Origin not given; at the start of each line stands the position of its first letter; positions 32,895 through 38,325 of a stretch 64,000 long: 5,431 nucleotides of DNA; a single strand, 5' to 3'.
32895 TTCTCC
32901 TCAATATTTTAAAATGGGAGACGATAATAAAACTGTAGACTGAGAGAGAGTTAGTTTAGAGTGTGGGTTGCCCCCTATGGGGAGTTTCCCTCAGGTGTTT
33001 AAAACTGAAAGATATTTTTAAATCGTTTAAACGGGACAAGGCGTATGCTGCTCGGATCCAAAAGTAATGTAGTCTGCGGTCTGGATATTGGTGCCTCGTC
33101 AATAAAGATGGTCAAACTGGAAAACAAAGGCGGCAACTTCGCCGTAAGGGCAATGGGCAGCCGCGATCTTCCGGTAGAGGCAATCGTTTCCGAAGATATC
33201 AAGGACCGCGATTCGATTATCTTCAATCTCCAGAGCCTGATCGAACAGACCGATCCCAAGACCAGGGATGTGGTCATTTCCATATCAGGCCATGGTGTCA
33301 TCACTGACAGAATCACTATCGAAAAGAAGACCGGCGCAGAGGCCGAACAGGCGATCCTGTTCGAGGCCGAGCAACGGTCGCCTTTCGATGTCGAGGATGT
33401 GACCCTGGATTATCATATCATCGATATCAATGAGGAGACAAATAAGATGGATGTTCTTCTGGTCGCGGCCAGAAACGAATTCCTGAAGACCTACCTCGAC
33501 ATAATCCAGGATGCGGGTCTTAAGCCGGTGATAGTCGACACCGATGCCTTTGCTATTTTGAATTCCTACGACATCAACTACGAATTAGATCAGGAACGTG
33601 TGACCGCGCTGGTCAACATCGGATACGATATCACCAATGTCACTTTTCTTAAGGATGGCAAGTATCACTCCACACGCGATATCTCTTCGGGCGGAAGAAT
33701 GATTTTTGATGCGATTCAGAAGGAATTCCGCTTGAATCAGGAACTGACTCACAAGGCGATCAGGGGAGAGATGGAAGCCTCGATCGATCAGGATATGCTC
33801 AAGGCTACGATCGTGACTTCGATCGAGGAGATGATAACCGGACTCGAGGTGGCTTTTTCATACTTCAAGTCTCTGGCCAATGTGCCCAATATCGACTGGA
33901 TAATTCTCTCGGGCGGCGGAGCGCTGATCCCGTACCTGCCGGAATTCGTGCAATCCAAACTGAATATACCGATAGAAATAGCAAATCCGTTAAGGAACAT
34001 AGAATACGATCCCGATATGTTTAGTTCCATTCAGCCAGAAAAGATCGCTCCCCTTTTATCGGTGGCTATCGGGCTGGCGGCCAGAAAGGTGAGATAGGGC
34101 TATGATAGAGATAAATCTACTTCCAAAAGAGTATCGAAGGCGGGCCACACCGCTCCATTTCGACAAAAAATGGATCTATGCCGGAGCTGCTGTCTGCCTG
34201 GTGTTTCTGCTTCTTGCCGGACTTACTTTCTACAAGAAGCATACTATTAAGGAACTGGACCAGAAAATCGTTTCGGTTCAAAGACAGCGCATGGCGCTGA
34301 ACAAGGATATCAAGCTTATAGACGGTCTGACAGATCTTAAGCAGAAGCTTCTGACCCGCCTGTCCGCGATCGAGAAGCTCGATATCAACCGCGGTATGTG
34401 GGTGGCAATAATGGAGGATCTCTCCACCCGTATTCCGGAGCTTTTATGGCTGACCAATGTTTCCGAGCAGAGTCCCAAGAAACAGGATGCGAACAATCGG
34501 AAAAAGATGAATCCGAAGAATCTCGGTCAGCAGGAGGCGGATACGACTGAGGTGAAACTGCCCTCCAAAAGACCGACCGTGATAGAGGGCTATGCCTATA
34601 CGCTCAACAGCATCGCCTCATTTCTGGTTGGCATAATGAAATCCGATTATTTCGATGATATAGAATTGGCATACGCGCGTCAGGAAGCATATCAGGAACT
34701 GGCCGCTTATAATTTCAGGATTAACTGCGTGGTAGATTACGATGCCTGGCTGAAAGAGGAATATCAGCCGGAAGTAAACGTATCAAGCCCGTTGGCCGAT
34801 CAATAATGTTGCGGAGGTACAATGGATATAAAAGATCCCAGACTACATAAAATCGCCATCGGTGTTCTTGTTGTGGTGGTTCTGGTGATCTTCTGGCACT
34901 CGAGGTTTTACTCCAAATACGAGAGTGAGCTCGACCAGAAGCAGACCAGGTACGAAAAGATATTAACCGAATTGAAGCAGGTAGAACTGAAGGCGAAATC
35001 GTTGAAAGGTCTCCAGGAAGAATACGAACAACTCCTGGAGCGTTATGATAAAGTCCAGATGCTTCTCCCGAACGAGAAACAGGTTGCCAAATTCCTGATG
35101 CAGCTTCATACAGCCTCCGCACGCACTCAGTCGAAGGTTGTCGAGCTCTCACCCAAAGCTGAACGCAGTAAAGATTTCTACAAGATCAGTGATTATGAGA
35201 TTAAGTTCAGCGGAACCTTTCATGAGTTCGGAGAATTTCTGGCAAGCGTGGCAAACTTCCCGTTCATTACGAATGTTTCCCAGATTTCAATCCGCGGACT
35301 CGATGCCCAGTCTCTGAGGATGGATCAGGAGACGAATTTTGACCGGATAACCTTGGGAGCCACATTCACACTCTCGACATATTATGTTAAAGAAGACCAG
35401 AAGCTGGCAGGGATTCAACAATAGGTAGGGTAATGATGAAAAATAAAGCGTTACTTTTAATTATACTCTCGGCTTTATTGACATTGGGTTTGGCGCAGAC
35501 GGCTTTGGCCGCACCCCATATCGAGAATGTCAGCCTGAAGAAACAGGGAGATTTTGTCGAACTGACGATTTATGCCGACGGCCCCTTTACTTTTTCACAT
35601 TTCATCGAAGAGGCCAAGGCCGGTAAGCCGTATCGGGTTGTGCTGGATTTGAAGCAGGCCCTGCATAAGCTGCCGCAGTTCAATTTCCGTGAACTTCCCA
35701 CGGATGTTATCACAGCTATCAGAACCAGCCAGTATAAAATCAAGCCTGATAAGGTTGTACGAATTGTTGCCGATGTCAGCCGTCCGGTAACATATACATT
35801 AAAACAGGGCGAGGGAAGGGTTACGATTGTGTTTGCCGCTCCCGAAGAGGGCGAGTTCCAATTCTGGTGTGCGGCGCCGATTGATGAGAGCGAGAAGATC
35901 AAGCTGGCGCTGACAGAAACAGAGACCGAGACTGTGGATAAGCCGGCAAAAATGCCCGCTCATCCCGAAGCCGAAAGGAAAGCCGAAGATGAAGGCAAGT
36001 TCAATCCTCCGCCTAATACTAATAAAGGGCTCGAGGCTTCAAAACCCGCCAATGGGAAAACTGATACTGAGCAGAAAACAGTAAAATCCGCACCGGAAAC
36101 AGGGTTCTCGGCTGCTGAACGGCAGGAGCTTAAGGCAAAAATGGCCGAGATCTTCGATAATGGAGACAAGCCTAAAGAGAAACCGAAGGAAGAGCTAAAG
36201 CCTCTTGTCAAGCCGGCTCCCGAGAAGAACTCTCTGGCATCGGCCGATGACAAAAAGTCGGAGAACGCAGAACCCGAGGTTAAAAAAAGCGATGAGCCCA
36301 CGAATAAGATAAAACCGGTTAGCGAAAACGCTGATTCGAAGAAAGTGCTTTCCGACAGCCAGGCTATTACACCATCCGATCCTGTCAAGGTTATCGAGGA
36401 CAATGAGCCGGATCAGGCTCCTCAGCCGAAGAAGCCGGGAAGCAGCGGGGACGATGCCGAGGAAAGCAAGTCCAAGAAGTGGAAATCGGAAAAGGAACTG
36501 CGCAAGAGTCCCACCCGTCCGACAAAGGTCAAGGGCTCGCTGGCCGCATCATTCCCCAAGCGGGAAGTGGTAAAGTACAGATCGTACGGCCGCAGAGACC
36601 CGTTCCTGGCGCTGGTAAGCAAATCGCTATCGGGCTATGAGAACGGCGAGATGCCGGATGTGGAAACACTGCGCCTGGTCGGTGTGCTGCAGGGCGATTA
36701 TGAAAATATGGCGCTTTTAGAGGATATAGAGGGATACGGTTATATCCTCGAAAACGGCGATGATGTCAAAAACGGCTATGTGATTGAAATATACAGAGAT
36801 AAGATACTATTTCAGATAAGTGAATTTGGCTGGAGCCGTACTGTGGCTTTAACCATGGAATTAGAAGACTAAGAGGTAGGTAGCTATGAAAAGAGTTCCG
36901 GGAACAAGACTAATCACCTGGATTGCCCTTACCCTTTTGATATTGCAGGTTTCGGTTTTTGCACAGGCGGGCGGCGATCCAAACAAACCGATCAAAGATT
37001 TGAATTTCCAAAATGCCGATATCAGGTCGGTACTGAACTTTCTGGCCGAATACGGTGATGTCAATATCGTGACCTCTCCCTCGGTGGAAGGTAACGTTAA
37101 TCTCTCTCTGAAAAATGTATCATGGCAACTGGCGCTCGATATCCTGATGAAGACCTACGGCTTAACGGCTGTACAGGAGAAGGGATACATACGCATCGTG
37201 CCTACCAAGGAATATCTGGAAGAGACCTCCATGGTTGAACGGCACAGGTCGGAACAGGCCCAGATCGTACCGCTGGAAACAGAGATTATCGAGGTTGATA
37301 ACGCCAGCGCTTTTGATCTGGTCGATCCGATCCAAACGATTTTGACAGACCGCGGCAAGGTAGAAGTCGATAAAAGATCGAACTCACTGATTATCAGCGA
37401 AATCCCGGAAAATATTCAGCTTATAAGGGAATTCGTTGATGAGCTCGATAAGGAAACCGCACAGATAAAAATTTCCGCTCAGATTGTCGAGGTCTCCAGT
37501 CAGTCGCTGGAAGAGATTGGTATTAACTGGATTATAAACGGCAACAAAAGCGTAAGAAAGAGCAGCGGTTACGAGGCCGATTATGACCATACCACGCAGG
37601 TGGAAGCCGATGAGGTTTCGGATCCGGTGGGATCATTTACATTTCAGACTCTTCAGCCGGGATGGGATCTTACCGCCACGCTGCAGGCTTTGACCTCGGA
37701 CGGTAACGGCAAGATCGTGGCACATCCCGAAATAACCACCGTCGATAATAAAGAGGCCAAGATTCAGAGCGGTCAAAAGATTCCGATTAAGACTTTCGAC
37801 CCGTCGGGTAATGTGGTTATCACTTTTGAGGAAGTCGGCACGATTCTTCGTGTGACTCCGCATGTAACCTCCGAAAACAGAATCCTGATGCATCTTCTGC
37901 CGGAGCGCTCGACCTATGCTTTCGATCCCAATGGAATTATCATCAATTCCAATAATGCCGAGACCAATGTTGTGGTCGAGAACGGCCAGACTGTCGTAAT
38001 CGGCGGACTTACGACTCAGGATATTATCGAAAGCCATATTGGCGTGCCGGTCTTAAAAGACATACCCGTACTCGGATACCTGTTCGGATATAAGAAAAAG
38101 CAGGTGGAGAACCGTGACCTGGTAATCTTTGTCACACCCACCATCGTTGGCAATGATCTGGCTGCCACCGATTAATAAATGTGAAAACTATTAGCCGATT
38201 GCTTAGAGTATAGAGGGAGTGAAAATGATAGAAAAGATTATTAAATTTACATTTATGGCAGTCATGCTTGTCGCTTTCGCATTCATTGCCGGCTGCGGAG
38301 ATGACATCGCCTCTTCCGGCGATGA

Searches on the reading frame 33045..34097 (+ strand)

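Call 70: search_protein_families(library=pfam, proteins=[window:33045-34097:+], max_evalue=0.001)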
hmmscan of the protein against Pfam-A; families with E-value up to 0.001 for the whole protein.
window:33045-34097:+ (350 aa): 3 families
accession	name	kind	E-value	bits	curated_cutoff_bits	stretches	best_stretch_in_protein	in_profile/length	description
PF11104.14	PilM_2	-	1.3e-57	195.7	27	1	12-348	1-339/340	Type IV pilus assembly protein PilM;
PF14450.12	FtsA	-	3.6e-06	27.8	31.8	1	188-322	1-119/127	Cell division protein FtsA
PF05134.19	T2SSL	-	4.4e-06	26.7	25.5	1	70-171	43-138/231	Type II secretion system (T2SS), protein L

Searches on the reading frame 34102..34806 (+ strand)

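Call 70: search_protein_families(library=pfam, proteins=[window:34102-34806:+], max_evalue=0.001)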
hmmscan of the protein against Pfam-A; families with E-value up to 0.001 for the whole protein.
window:34102-34806:+ (234 aa): 1 family
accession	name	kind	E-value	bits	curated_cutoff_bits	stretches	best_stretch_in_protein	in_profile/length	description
PF05137.18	PilN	-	4.2e-09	36.8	22.8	1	103-210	2-77/78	Fimbrial assembly protein (PilN)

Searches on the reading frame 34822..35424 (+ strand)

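Call 70: search_protein_families(library=pfam, proteins=[window:34822-35424:+], max_evalue=0.001)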
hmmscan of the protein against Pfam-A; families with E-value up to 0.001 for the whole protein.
window:34822-35424:+ (200 aa): 1 family
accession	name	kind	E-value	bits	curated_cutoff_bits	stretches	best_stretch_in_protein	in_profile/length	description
PF04350.18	PilO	-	2.7e-21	76.7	22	1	37-174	1-128/145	Pilus assembly protein, PilO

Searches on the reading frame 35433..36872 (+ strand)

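Call 70: search_protein_families(library=pfam, proteins=[window:35433-36872:+], max_evalue=0.001)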
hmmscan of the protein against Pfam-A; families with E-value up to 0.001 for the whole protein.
window:35433-36872:+ (479 aa): 1 family
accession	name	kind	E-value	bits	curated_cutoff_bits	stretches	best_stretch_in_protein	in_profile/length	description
PF11741.13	AMIN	-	6.9e-06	26.5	20.5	0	65-131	30-98/101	AMIN domain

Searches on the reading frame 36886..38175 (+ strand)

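Call 70: search_protein_families(library=pfam, proteins=[window:36886-38175:+], max_evalue=0.001)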
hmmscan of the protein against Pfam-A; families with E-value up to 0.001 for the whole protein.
window:36886-38175:+ (429 aa): 4 families
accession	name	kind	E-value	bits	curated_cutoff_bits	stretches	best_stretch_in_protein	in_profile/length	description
PF00263.26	Secretin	-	9.2e-44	149.4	27.5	1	268-421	1-168/169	Bacterial type II and III secretion system protein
PF03958.22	Secretin_N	-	5.6e-13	49.3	28.2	1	132-193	1-69/69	Bacterial type II/III secretion system short domain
PF21305.2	type_II_gspD_N0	-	5.4e-09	36.2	27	1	39-104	1-71/71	GspD-like, N0 domain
PF07660.19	STN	-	7.6e-08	32.5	28.4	1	60-106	2-51/52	Secretin and TonB N terminus short domain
